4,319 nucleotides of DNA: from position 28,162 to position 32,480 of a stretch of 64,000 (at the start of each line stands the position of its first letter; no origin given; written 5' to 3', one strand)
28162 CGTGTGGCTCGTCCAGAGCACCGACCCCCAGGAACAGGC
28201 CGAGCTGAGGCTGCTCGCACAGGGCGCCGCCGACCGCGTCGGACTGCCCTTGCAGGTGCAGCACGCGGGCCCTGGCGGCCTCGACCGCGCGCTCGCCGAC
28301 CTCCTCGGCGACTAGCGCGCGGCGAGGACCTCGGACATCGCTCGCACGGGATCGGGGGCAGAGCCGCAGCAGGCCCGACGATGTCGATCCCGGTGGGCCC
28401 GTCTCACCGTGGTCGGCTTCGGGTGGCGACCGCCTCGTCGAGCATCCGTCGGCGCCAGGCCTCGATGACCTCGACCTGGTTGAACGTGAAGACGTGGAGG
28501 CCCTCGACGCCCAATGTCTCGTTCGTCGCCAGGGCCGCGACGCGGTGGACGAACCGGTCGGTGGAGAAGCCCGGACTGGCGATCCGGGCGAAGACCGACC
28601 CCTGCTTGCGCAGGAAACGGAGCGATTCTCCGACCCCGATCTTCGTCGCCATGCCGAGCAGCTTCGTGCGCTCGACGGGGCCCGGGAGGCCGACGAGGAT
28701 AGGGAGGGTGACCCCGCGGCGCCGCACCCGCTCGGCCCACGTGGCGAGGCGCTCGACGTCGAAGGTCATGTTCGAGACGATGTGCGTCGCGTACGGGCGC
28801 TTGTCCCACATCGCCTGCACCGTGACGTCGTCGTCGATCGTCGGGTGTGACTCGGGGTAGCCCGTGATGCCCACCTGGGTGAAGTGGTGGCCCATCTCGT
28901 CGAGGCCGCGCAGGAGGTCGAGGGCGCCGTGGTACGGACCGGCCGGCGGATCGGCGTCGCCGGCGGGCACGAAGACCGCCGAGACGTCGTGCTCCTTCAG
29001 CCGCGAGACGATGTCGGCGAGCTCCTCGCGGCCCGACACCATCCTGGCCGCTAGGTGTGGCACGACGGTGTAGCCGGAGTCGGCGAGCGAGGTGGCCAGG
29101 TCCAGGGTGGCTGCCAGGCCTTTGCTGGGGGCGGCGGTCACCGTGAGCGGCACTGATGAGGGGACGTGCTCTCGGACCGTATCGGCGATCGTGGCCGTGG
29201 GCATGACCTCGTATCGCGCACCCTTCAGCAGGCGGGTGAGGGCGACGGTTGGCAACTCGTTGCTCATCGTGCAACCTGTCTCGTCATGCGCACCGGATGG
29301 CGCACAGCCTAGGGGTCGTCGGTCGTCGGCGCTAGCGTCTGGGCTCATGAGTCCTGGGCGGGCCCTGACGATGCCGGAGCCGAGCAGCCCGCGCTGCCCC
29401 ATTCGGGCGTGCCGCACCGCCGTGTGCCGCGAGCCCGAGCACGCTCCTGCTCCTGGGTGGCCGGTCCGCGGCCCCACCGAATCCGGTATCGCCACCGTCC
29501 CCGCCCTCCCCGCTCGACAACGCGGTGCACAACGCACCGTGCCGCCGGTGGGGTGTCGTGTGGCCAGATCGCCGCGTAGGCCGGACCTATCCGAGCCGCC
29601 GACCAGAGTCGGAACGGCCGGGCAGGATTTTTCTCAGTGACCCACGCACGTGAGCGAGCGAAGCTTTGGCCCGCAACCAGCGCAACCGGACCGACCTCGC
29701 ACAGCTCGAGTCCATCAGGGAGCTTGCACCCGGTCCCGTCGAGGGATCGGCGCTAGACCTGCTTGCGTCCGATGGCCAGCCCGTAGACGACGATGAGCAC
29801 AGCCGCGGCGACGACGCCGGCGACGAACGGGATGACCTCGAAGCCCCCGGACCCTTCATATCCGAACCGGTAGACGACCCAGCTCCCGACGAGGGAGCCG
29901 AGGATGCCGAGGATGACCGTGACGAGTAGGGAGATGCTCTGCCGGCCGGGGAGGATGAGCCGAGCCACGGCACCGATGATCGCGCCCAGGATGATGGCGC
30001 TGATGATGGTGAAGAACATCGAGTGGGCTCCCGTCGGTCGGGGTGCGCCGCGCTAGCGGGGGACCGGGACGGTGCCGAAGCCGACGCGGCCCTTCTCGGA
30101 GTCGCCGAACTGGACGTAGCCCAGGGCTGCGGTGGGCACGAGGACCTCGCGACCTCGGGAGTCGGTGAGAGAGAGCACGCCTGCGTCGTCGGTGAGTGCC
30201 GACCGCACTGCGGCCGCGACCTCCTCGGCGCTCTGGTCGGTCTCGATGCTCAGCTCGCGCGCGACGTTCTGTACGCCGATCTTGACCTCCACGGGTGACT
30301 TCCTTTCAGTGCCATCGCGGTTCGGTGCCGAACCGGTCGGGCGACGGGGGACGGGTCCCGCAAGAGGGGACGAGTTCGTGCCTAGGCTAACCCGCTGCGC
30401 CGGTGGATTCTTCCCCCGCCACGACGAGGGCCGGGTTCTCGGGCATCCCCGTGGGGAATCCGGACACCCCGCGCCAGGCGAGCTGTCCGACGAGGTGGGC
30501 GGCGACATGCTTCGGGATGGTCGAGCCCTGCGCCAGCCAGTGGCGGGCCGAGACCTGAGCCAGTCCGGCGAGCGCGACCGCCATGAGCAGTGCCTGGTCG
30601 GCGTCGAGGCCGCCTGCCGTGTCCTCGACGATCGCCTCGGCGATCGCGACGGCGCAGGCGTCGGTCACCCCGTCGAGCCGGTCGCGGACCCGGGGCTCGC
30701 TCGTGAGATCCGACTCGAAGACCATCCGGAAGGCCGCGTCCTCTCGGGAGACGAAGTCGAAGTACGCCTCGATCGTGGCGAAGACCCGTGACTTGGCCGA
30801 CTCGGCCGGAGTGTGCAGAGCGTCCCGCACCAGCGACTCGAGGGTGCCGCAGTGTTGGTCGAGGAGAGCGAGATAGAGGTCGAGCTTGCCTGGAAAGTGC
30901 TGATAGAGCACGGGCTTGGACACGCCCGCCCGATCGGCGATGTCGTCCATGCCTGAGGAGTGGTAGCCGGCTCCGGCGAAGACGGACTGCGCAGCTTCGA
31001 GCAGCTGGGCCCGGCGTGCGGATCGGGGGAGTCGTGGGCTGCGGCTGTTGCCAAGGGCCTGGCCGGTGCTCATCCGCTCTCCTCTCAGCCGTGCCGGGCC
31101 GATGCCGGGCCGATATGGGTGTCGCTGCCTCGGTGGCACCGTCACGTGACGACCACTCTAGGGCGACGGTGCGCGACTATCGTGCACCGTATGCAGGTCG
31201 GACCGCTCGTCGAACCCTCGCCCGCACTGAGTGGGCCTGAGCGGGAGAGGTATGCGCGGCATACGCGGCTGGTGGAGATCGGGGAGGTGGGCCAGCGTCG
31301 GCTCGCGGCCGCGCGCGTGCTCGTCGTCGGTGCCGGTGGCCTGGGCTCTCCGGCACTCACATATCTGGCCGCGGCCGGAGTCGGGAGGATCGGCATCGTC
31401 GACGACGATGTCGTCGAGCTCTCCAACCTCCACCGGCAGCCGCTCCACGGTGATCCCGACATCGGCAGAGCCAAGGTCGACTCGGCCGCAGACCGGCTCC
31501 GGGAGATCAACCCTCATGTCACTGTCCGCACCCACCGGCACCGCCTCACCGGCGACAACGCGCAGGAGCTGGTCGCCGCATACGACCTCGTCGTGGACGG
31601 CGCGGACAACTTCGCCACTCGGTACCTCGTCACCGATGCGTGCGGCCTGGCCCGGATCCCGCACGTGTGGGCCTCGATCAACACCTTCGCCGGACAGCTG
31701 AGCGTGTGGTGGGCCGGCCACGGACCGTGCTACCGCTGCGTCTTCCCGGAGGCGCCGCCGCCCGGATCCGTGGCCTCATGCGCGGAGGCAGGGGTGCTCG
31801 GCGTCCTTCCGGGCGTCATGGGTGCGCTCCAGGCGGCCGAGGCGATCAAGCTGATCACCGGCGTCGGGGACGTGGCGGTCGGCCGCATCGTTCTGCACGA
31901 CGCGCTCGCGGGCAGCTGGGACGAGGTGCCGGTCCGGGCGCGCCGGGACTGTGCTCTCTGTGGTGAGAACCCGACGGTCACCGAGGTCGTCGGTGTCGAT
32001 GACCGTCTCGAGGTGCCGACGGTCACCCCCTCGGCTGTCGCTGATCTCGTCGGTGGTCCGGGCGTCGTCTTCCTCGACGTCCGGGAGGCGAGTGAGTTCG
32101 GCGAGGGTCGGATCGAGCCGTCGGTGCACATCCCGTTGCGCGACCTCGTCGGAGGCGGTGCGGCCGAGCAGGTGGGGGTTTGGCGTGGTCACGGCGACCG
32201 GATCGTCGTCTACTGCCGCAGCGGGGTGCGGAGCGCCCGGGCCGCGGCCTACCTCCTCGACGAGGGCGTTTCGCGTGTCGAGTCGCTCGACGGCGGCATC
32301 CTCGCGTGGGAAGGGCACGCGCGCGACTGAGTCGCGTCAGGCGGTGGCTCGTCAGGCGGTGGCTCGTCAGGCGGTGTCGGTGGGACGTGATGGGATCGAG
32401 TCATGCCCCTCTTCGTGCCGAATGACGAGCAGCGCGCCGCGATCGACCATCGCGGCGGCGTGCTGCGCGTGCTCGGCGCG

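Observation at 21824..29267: Complete cobalamin-dependent quaternary-amine (probably glycine betaine) demethylation module in a respiratory actinobacterial context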

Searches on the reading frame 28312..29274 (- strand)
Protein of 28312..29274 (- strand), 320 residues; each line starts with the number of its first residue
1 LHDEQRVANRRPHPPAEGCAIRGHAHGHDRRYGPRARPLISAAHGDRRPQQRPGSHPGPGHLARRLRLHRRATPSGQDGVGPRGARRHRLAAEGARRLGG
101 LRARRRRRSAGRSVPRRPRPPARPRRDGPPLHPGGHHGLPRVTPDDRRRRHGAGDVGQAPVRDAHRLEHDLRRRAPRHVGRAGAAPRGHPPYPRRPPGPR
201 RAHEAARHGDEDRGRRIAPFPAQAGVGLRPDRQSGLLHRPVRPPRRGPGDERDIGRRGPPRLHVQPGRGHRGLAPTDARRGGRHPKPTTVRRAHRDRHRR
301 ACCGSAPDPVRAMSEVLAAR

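Call 4: search_protein_families(library=pfam, proteins=[window:28312-29274:-])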
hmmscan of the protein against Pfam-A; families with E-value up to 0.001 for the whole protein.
window:28312-29274:- (320 aa): 0 families

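Call 5: search_protein_families(library=ncbifam, proteins=[window:28312-29274:-])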
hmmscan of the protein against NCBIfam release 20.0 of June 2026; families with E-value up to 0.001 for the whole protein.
window:28312-29274:- (320 aa): 0 families

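Call 42: search_protein_families(library=ncbifam, proteins=[window:28404-29267:-], max_evalue=1e-10)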
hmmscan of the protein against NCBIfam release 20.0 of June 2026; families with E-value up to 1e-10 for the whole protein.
window:28404-29267:- (287 aa): 1 family
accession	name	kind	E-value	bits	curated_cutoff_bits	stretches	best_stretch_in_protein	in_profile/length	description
TIGR00676.1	fadh2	equivalog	4.9e-16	58.9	293.7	1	28-268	21-267/275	methylenetetrahydrofolate reductase [NAD(P)H]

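Call 59: search_solved_structures(query=window:28404-29267:-, max_evalue=0.01)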
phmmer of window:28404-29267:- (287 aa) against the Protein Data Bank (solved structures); distinct sequences matched with E-value up to 0.01: 6.
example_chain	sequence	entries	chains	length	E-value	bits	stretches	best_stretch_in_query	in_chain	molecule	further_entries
7xg9_A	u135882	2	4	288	1.3e-26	96.7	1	5-233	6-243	5,10-methylenetetrahydrofolate reductase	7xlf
8uy2_A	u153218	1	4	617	1.4e-07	34.3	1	115-195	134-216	Methylenetetrahydrofolate reductase-like protein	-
8uy1_D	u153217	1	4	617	1.4e-07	34.3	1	115-195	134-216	Methylenetetrahydrofolate reductase-like protein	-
1v93_A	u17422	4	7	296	2.3e-05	27.1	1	57-265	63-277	5,10-Methylenetetrahydrofolate reductase | Methylenetetrahydrofolate reductase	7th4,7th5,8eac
3apt_A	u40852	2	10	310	2.7e-05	26.8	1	57-265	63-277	Methylenetetrahydrofolate reductase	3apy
7rml_A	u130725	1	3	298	0.00018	24.1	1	63-210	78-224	5,10-methylenetetrahydrofolate reductase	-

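Call 83: search_solved_structures(query=window:28404-29267:-, max_evalue=1e-10, show_alignments=1)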
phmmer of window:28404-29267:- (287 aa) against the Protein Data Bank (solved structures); distinct sequences matched with E-value up to 1e-10: 1.
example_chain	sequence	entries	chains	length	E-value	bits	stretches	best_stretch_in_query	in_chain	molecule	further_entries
7xg9_A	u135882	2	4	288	1.3e-26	96.7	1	5-233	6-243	5,10-methylenetetrahydrofolate reductase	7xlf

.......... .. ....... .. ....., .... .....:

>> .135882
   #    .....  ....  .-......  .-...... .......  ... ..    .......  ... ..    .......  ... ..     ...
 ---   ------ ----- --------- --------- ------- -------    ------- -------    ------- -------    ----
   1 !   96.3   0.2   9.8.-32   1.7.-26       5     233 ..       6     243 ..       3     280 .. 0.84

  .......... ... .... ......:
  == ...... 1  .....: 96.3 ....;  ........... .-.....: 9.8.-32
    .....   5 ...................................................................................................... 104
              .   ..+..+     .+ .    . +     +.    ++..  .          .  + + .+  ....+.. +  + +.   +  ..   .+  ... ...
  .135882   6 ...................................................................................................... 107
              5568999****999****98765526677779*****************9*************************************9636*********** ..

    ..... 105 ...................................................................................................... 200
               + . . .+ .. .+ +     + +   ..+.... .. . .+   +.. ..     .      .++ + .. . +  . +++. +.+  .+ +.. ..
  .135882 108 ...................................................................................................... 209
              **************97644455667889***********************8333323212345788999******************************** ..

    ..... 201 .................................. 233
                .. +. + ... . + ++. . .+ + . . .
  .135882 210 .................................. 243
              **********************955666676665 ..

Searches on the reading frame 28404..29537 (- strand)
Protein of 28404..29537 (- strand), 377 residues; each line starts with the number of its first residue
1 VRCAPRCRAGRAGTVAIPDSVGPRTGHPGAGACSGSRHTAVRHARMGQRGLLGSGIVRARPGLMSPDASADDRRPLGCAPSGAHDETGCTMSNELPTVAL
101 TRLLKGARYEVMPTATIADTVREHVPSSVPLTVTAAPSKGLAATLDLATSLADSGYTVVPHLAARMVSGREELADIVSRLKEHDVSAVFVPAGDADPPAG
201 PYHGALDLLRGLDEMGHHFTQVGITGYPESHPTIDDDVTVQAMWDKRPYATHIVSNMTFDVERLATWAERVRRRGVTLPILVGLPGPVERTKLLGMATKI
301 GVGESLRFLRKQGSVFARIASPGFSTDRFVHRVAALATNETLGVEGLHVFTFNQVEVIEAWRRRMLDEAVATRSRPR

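Call 4: search_protein_families(library=pfam, proteins=[window:28404-29537:-])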
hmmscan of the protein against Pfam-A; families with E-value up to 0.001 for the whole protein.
window:28404-29537:- (377 aa): 1 family
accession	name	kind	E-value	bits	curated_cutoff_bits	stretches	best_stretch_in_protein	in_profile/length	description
PF02219.23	MTHFR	-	5.1e-11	42.9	24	1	122-300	37-222/287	Methylenetetrahydrofolate reductase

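Call 5: search_protein_families(library=ncbifam, proteins=[window:28404-29537:-])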
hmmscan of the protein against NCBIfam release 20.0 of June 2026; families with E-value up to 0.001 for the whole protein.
window:28404-29537:- (377 aa): 2 families
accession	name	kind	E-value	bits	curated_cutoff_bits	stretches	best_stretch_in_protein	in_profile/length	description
TIGR00676.1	fadh2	equivalog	1.2e-15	57.6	293.7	1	118-358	21-267/275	methylenetetrahydrofolate reductase [NAD(P)H]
TIGR00677.1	fadh2_euk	equivalog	1e-08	34.9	310.05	1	197-290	107-201/281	methylenetetrahydrofolate reductase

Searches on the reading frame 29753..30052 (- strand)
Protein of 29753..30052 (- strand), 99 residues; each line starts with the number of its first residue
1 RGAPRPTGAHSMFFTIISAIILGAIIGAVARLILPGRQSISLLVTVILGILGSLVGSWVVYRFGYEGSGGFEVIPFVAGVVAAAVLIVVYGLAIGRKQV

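Call 8: search_protein_families(library=pfam, proteins=[window:29753-30052:-], max_evalue=0.00001)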
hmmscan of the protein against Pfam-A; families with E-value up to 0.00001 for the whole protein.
window:29753-30052:- (99 aa): 1 family
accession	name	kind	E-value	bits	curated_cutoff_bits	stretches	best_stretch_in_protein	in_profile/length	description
PF04226.18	Transgly_assoc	-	6e-07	30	25.3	1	46-92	1-46/49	Transglycosylase associated protein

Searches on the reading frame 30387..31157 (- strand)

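Call 8: search_protein_families(library=pfam, proteins=[window:30387-31157:-], max_evalue=0.00001)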
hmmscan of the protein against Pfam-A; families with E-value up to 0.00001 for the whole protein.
window:30387-31157:- (256 aa): 1 family
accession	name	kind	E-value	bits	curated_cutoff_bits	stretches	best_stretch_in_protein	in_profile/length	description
PF00440.29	TetR_N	-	1.8e-15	56.8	24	1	52-98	1-47/47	Bacterial regulatory proteins, tetR family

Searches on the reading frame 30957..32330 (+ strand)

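Call 8: search_protein_families(library=pfam, proteins=[window:30957-32330:+], max_evalue=0.00001)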
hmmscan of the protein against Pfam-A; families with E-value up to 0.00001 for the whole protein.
window:30957-32330:+ (457 aa): 2 families
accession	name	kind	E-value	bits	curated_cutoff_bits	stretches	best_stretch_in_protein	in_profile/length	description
PF00899.27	ThiF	-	2.3e-79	266.4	28.1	1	99-332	1-236/238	ThiF family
PF00581.25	Rhodanese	-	3.6e-16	59.9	22.2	1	357-452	1-100/102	Rhodanese-like domain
